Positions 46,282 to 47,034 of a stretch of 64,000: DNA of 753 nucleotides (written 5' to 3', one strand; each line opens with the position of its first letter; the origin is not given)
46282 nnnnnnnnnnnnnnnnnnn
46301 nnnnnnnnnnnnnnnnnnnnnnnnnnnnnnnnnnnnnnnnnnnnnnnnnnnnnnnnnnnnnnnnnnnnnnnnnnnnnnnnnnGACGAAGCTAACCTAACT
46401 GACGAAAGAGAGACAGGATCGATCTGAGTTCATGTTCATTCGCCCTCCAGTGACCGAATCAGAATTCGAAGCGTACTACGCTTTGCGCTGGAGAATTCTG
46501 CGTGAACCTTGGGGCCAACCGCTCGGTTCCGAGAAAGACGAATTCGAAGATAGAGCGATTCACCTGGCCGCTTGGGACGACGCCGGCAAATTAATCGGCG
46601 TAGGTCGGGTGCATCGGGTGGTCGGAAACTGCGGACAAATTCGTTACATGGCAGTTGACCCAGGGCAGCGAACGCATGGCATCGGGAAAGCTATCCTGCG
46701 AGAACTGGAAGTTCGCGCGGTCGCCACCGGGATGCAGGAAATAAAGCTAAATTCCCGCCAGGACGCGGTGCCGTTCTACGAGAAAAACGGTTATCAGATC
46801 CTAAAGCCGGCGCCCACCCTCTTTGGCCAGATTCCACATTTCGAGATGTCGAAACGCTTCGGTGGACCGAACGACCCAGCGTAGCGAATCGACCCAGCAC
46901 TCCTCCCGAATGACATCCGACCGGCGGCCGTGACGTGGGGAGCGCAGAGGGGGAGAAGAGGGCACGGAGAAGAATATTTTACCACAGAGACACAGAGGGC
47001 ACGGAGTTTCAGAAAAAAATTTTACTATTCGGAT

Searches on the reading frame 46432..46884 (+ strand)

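Call 3: search_protein_families(library=pfam, proteins=[window:46432-46884:+], max_evalue=0.1)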
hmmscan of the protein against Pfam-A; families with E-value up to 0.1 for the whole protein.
window:46432-46884:+ (150 aa): 3 families
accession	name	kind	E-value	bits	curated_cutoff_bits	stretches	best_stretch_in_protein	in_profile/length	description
PF00583.31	Acetyltransf_1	-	2.5e-16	60.4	20.7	1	13-121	2-116/116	Acetyltransferase (GNAT) family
PF13673.13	Acetyltransf_10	-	7.8e-14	52.2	23.6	1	36-142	24-127/128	Acetyltransferase (GNAT) domain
PF13508.13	Acetyltransf_7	-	8.8e-14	52.1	27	1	42-122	3-83/84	Acetyltransferase (GNAT) domain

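Call 4: search_protein_families(library=ncbifam, proteins=[window:46432-46884:+], max_evalue=0.1)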
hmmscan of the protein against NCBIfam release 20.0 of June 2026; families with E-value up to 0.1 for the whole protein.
window:46432-46884:+ (150 aa): 21 families
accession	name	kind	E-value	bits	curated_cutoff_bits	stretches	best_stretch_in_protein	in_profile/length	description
TIGR01575.1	rimI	equivalog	2.1e-09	37.6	86.4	1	32-124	21-115/132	ribosomal protein S18-alanine N-acetyltransferase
NF040501.1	resist_ArsN2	equivalog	2e-08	33.9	125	1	44-124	26-104/133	arsenic resistance N-acetyltransferase ArsN2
NF002959.0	PRK03624.1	equivalog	3.1e-08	33.5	124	1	65-122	70-130/147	GNAT family acetyltransferase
NF005921.0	PRK07922.1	equivalog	3.4e-08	33.3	180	1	46-127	50-129/170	amino-acid N-acetyltransferase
NF005840.0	PRK07757.1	equivalog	5.2e-05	23.2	154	1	48-124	47-121/153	N-acetyltransferase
NF033078.2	AAC_6p_Ia_fam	equivalog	7.4e-05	22.7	265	1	43-107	52-115/181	AAC(6')-Ia family aminoglycoside 6'-N-acetyltransferase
TIGR04045.1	MSMEG_0567_GNAT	equivalog_domain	8.8e-05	22.1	68.45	1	8-139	9-143/153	MSMEG_0567/Sll0786 family nitrogen starvation N-acetyltransferase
NF000486.1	AAC_6p_Ip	exception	0.00058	19.9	390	1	52-108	41-97/173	aminoglycoside 6'-N-acetyltransferase AAC(6')-Ip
TIGR03448.1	mycothiol_MshD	equivalog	0.00074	18.9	163.1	1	39-95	43-99/294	mycothiol synthase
NF007853.0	PRK10562.1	equivalog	0.0054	17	125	1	69-127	70-126/146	N-acetyltransferase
NF004197.0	PRK05653.1-1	equivalog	0.022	14.4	332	1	51-98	135-180/249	3-oxoacyl-ACP reductase FabG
NF007807.0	PRK10514.1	equivalog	0.026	14.4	134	1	72-123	75-124/147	acetyltransferase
NF004200.0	PRK05653.1-5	equivalog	0.027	14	273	1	51-100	132-184/242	3-oxoacyl-ACP reductase FabG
TIGR03103.1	trio_acet_GNAT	equivalog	0.048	12.2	569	1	69-124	157-215/547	N-acetylglutaminylglutamine synthetase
TIGR01830.1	3oxo_ACP_reduc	equivalog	0.051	13.3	297.75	1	51-98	127-172/239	3-oxoacyl-[acyl-carrier-protein] reductase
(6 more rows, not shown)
